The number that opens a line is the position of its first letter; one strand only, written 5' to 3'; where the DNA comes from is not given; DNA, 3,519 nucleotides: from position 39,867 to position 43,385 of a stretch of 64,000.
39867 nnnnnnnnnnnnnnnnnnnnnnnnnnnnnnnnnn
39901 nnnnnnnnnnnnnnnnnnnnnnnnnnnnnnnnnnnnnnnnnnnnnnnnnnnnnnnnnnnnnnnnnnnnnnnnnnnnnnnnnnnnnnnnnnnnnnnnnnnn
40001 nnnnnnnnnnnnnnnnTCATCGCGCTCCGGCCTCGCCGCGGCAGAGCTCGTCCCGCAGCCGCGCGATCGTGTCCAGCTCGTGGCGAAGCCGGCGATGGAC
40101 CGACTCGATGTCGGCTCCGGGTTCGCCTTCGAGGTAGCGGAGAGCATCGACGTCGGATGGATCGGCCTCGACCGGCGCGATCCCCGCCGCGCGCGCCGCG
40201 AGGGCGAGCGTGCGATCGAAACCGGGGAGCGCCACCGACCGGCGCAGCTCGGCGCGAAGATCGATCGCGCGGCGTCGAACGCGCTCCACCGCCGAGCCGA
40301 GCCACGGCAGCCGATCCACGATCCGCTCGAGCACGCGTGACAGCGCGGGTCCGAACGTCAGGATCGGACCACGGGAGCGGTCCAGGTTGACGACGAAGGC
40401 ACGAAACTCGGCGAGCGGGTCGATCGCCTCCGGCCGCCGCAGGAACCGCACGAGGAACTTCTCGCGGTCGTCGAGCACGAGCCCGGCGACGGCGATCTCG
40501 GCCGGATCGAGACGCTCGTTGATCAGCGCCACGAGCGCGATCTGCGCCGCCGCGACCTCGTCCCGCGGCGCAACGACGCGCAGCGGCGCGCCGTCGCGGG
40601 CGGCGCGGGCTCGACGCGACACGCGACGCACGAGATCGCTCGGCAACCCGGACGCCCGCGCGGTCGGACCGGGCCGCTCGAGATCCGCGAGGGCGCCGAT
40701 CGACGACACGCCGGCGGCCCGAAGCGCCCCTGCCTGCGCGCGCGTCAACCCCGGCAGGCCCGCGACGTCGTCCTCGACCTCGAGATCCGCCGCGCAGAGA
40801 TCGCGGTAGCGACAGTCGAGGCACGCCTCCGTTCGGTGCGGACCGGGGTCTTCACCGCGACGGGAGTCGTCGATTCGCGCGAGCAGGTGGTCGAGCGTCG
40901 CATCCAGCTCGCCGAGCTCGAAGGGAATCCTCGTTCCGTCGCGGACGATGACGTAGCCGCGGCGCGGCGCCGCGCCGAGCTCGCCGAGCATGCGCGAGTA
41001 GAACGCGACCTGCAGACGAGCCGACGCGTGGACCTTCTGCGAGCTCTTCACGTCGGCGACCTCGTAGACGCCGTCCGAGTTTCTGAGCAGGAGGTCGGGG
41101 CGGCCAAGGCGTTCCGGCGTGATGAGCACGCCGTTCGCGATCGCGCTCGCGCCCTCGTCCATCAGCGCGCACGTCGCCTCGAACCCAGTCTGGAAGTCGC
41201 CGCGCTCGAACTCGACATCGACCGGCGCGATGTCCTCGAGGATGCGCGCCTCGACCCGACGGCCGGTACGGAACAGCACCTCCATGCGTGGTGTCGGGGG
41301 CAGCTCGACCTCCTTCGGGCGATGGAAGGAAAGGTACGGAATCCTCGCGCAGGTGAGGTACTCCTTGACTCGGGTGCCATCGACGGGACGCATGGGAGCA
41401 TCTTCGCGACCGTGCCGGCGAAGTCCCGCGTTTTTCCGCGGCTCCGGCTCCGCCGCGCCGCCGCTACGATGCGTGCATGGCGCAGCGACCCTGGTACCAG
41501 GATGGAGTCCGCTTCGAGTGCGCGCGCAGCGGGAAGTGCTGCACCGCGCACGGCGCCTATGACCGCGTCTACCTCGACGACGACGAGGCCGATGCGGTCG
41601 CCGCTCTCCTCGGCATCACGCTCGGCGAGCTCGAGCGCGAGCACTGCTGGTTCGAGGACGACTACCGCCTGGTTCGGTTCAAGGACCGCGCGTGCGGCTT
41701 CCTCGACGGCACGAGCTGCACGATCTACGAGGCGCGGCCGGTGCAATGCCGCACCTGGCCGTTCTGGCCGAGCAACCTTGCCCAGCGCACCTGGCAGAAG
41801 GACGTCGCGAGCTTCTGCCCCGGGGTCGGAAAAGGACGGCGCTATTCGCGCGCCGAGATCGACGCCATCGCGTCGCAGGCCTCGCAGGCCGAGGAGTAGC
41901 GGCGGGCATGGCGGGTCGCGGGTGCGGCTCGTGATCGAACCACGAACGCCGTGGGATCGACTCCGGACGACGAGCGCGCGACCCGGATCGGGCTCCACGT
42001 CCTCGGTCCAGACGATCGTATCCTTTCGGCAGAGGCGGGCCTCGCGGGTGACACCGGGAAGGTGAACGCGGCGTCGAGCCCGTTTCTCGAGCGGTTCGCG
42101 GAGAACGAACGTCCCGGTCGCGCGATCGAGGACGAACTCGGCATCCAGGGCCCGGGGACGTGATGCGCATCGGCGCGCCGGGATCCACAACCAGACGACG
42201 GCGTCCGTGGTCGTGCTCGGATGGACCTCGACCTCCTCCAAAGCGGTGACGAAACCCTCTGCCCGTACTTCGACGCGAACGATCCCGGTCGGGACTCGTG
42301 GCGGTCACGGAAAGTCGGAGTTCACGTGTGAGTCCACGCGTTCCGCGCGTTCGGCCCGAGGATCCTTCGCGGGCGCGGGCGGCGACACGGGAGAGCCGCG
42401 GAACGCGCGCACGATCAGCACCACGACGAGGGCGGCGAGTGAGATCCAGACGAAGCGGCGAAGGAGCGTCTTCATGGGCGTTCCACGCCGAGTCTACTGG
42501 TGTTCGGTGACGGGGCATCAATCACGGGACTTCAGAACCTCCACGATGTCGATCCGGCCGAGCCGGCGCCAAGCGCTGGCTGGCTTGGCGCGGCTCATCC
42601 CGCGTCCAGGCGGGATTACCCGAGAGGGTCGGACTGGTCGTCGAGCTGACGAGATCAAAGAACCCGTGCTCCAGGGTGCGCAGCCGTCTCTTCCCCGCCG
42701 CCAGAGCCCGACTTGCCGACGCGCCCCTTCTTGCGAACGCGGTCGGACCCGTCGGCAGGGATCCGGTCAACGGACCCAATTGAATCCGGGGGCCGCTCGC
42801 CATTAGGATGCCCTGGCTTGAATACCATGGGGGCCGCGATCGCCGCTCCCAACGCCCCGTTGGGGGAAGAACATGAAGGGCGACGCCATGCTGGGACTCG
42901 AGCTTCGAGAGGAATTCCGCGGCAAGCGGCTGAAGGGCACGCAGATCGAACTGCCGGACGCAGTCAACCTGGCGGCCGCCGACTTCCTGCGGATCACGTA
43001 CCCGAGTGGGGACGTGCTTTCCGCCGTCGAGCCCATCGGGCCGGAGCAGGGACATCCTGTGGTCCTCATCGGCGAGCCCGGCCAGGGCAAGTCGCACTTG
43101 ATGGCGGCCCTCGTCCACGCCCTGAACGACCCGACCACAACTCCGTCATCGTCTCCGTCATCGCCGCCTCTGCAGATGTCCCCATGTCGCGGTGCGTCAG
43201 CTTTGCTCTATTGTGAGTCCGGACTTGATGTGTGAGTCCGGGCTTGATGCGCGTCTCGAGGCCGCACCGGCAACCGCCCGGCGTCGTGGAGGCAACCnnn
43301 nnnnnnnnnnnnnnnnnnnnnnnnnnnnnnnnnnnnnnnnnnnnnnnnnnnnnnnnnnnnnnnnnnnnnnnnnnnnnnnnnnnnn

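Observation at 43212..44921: Convergent sce7725/sce7726-like pair with a PD-(D/E)XK core, and a tandem 19-bp repeat at the sce7726 start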

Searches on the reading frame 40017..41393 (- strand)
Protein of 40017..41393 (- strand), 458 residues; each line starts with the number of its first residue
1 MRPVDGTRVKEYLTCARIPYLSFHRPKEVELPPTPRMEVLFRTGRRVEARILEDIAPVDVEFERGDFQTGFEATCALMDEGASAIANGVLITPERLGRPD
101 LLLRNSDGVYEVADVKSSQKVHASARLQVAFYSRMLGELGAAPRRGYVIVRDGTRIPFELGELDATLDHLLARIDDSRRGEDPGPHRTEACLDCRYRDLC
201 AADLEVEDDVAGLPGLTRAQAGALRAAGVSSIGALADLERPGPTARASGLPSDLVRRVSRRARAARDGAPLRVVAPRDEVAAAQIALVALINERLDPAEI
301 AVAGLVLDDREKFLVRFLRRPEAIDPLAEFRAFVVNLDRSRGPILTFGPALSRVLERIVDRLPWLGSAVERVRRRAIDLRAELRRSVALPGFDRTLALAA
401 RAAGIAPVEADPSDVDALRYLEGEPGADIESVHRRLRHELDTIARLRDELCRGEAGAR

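Call 18: search_protein_families(library=pfam, proteins=[window:40017-41393:-], max_evalue=0.001)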
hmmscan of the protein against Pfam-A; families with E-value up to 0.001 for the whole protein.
window:40017-41393:- (458 aa): 2 families
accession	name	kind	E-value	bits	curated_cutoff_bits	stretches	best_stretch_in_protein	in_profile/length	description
PF01930.23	Cas_Cas4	-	8.6e-08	32.9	22.7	1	98-201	55-159/160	Domain of unknown function DUF83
PF12705.13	PDDEXK_1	-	9.4e-07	29.4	22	1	97-200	126-246/247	PD-(D/E)XK nuclease superfamily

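Call 96: search_protein_families(library=padloc, proteins=[window:40017-41393:-], max_evalue=0.0001)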
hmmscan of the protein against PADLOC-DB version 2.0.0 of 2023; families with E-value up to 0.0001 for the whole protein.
window:40017-41393:- (458 aa): 7 families
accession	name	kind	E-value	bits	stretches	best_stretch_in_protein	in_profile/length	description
PDLC01250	Cas4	-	3.6e-12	44.9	1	97-200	64-167/168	"CAS-I,CAS-II,CAS-III,CAS-IV,CAS-V,CAS-VI; acquisition_associated"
PDLC00943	Cas4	-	1.6e-09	36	1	95-201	68-179/180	CRISPR-associated protein Cas4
PDLC01447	Cas4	-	2.1e-09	36.1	1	4-202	5-159/161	"CAS-I,CAS-II,CAS-III,CAS-IV,CAS-V,CAS-VI; acquisition_associated"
PDLC01611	Cas4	-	3.2e-09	35.3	1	6-201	2-157/158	"CAS-I,CAS-II,CAS-III,CAS-IV,CAS-V,CAS-VI; acquisition_associated"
PDLC00944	Cas4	-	2.1e-08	32.6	1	88-200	57-176/177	Cas4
PDLC01771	Cas4b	-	2.8e-08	32.1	1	111-202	67-160/162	-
PDLC00060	DruK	-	7.1e-07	26.9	1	96-210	144-269/347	PD-(D/E)XK nuclease superfamily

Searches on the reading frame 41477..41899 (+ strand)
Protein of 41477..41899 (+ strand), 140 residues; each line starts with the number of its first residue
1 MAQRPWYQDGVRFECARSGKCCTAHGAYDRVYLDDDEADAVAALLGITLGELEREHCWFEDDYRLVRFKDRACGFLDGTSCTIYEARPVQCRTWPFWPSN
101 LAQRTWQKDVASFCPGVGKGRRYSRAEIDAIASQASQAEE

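Call 18: search_protein_families(library=pfam, proteins=[window:41477-41899:+], max_evalue=0.001)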
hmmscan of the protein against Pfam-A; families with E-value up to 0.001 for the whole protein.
window:41477-41899:+ (140 aa): 1 family
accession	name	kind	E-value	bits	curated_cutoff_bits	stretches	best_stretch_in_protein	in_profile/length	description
PF03692.20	CxxCxxCC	-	1.9e-08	35.3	23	1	14-108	1-78/85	Putative zinc- or iron-chelating domain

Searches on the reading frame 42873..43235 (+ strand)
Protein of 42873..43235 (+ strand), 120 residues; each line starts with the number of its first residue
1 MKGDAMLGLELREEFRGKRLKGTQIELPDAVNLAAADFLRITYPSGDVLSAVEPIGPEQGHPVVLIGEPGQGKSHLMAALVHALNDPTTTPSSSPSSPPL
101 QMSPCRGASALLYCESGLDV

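Call 3: search_protein_families(library=ncbifam, proteins=[window:42873-43235:+], max_evalue=0.01)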
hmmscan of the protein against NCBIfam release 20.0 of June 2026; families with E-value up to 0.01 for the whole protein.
window:42873-43235:+ (120 aa): 5 families
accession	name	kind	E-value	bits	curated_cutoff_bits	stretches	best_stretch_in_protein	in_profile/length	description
TIGR03420.1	DnaA_homol_Hda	equivalog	3.4e-05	23.5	194.8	1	45-86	22-64/226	DnaA regulatory inactivator Hda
NF038214.1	IS21_help_AAA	equivalog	0.00022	21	200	1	59-84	89-114/232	IS21-like element helper ATPase IstB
NF058535.1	antiphage_EruA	equivalog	0.0003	19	1000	1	61-88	25-52/1318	NACHT domain-containing antiphage protein EruA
NF006744.0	PRK09270.1-3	equivalog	0.0056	16.1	281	1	63-92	26-55/213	nucleoside/nucleotide kinase family protein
TIGR00362.1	DnaA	equivalog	0.0092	15.1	343.9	0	59-85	136-162/437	chromosomal replication initiator protein DnaA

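Call 4: search_protein_families(library=pfam, proteins=[window:42873-43235:+], max_evalue=0.01)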
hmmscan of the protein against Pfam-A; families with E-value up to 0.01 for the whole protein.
window:42873-43235:+ (120 aa): 5 families
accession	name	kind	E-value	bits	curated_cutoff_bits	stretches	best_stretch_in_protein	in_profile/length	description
PF13191.12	AAA_16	-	0.0003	21.7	32.6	1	48-87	12-51/167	AAA ATPase domain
PF05729.18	NACHT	-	0.00086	19.6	26.7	1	62-88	2-28/167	NACHT domain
PF07728.20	AAA_5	-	0.0014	19.1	22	1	62-90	1-30/139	AAA domain (dynein-related subfamily)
PF13401.12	AAA_22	-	0.0033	18.2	27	1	62-87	7-35/130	AAA domain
PF00910.28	RNA_helicase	-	0.006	17.5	21.5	1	63-91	1-29/105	RNA helicase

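Call 5: search_protein_families(library=padloc, proteins=[window:42873-43235:+], max_evalue=0.01)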
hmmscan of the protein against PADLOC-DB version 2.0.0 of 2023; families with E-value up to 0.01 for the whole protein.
window:42873-43235:+ (120 aa): 1 family
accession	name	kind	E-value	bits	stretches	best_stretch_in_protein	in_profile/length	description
PDLC01045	Csx3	-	0.0037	14.5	1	43-86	92-133/286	Csx3-AAA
